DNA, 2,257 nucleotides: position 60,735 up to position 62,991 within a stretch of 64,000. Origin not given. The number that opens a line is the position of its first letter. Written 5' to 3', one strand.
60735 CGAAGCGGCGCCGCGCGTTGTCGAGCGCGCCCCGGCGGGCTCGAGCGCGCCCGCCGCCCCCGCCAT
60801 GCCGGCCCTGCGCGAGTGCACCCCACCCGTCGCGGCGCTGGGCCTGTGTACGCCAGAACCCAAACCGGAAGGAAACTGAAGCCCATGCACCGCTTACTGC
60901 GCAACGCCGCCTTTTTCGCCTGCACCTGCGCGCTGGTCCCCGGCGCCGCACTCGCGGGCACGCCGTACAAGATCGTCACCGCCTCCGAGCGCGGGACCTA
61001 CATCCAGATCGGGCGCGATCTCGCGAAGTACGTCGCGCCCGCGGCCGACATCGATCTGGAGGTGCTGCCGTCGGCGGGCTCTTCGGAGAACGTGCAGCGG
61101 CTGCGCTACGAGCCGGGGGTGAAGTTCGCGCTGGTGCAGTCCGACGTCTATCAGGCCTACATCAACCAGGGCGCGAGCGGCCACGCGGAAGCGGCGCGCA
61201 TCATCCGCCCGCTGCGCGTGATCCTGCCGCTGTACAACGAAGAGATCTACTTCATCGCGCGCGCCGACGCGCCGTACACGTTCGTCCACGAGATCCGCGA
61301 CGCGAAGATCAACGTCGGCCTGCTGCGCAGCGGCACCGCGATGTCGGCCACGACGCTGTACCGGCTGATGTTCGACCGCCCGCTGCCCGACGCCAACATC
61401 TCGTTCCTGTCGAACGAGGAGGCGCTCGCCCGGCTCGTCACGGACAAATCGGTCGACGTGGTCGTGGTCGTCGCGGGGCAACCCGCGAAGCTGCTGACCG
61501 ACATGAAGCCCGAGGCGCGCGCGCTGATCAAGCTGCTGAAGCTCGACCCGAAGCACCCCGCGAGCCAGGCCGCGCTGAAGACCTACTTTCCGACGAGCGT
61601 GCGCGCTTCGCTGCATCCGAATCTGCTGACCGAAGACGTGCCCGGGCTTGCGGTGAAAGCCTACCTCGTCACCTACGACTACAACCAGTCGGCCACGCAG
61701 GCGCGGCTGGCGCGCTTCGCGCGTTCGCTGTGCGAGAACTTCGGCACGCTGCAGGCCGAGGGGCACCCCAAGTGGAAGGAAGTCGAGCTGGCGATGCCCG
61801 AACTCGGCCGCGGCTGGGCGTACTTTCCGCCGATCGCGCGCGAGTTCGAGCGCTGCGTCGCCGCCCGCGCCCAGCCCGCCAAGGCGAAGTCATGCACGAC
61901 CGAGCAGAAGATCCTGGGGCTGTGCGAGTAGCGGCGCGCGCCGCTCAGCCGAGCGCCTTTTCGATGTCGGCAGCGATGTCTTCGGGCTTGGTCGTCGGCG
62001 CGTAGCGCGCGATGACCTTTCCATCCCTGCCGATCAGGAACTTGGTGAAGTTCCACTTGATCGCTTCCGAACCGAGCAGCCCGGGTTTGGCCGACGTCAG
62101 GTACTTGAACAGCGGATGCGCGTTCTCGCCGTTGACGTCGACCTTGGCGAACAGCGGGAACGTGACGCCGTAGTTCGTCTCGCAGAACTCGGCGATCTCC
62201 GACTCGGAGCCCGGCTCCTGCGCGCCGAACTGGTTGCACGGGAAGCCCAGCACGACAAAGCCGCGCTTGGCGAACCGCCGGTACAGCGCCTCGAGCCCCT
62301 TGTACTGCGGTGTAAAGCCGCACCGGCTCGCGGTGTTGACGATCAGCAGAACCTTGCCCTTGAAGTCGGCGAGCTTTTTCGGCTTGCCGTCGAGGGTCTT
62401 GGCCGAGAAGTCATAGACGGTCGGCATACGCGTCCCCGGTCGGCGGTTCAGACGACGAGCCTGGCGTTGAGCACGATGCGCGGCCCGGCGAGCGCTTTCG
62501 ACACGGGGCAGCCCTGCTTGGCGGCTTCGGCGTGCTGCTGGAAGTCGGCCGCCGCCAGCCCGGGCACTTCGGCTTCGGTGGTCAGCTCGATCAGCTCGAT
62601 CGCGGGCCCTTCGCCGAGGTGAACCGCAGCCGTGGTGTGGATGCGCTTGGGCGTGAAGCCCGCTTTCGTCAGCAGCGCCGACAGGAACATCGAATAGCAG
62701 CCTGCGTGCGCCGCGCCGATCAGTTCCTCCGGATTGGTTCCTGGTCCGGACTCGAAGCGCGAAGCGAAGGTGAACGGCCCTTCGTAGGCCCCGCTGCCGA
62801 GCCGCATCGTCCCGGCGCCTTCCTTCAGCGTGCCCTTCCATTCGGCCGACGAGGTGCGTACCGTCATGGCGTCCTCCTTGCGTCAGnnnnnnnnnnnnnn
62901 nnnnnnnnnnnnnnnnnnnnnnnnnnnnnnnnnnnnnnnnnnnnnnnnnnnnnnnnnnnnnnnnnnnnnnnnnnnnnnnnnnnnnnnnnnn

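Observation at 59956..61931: Orphan TAXI binding protein paired with a zinc-ribbon bitopic membrane protein: candidate trans-envelope signalling module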

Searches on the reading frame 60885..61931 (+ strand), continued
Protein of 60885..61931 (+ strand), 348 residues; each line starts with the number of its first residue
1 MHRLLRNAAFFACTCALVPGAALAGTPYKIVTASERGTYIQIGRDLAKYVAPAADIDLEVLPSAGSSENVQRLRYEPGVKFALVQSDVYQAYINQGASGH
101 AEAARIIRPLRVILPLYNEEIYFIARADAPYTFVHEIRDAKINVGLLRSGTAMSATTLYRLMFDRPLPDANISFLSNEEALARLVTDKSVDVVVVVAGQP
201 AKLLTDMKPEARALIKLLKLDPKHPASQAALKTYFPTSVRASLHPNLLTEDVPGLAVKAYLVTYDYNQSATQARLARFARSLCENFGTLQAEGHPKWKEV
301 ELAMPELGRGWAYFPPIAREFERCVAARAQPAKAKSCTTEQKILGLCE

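Call 80: list_cluster_members(proteins=[P0227, P0258, P0151, P0140, P0184, P0176, P0126, P0156])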
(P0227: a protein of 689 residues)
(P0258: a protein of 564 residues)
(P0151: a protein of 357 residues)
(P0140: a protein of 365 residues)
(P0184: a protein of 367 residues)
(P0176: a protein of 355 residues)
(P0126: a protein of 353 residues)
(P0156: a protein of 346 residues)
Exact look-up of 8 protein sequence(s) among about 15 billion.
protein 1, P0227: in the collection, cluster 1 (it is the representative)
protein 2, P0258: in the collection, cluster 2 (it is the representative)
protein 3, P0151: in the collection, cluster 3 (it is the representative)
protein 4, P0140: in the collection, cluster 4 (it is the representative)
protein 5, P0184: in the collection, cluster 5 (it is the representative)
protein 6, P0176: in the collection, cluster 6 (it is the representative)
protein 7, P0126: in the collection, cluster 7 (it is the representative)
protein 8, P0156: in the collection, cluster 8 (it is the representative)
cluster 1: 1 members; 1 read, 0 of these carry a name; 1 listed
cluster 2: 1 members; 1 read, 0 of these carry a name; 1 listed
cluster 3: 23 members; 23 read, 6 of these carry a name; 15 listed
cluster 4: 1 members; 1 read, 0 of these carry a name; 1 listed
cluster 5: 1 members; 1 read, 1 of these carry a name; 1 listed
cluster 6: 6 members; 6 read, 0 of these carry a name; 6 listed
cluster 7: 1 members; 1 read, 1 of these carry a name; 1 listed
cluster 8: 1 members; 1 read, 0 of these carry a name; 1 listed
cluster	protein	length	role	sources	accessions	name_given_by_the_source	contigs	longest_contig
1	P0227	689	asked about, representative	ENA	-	-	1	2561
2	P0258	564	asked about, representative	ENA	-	-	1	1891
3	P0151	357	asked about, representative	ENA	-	-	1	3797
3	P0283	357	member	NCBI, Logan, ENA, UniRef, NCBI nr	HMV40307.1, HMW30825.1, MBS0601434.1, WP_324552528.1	MAG TPA: TAXI family TRAP transporter solute-binding subunit [Plasticicumulans sp.] | TAXI family TRAP transporter solute-binding subunit n=1 Tax=Plasticicumulans sp. ... | TAXI family TRAP transporter solute-binding subunit [Plasticicumulans sp.]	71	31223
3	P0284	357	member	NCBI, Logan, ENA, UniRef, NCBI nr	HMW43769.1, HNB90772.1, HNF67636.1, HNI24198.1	TAXI family TRAP transporter solute-binding subunit [Plasticicumulans sp.] | TAXI family TRAP transporter solute-binding subunit n=1 Tax=Plasticicumulans sp. ...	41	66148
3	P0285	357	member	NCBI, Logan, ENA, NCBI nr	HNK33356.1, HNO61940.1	MAG TPA: TAXI family TRAP transporter solute-binding subunit [Plasticicumulans sp.] | TAXI family TRAP transporter solute-binding subunit [Plasticicumulans sp.]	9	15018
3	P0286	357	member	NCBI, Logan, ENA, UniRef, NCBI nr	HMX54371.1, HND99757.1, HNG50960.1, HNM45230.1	MAG TPA: TAXI family TRAP transporter solute-binding subunit [Plasticicumulans sp.] | TAXI family TRAP transporter solute-binding subunit n=1 Tax=Plasticicumulans sp. ... | TAXI family TRAP transporter solute-binding subunit [Plasticicumulans sp.]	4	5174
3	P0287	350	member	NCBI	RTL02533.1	MAG: TAXI family TRAP transporter solute-binding subunit, partial [Lysobacterales ...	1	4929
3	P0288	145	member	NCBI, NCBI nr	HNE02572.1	MAG TPA: hypothetical protein PLQ18_12770, partial [Plasticicumulans sp.] | hypothetical protein [Plasticicumulans sp.]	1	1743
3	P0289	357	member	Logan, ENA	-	-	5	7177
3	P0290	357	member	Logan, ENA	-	-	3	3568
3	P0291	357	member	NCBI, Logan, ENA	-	-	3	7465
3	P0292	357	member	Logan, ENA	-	-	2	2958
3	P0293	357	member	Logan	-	-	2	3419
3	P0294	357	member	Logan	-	-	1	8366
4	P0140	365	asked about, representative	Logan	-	-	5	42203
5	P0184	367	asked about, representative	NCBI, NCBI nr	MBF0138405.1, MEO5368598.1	MAG: TAXI family TRAP transporter solute-binding subunit [Magnetococcus sp. DMHC-1] | TAXI family TRAP transporter solute-binding subunit [Magnetococcales bacterium]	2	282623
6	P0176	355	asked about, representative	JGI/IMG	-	-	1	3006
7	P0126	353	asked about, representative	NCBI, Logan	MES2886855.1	MAG: TAXI family TRAP transporter solute-binding subunit [Pseudomonadota bacterium]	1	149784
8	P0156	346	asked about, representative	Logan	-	-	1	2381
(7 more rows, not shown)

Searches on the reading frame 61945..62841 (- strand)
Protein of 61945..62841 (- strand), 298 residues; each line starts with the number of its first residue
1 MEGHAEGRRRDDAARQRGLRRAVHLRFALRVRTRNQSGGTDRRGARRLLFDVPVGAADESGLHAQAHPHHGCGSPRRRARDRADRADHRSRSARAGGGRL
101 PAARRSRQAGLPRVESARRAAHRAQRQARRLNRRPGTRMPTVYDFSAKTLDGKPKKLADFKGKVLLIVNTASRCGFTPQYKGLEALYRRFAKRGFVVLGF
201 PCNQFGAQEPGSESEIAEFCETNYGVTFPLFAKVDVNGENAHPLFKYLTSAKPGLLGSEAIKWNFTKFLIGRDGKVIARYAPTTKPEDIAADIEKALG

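Call 8: search_protein_families(library=pfam, proteins=[window:61945-62841:-], max_evalue=0.001)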
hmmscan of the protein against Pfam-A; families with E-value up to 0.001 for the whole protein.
window:61945-62841:- (298 aa): 3 families
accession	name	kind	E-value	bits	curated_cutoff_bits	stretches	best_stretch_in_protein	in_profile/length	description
PF00255.25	GSHPx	-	5.2e-45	151.9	27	1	142-248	1-107/108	Glutathione peroxidase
PF00578.27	AhpC-TSA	-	2e-07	31.4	26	1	143-233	6-89/124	AhpC/TSA family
PF08534.16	Redoxin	-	3.8e-05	23.9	26.6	1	136-287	3-139/148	Redoxin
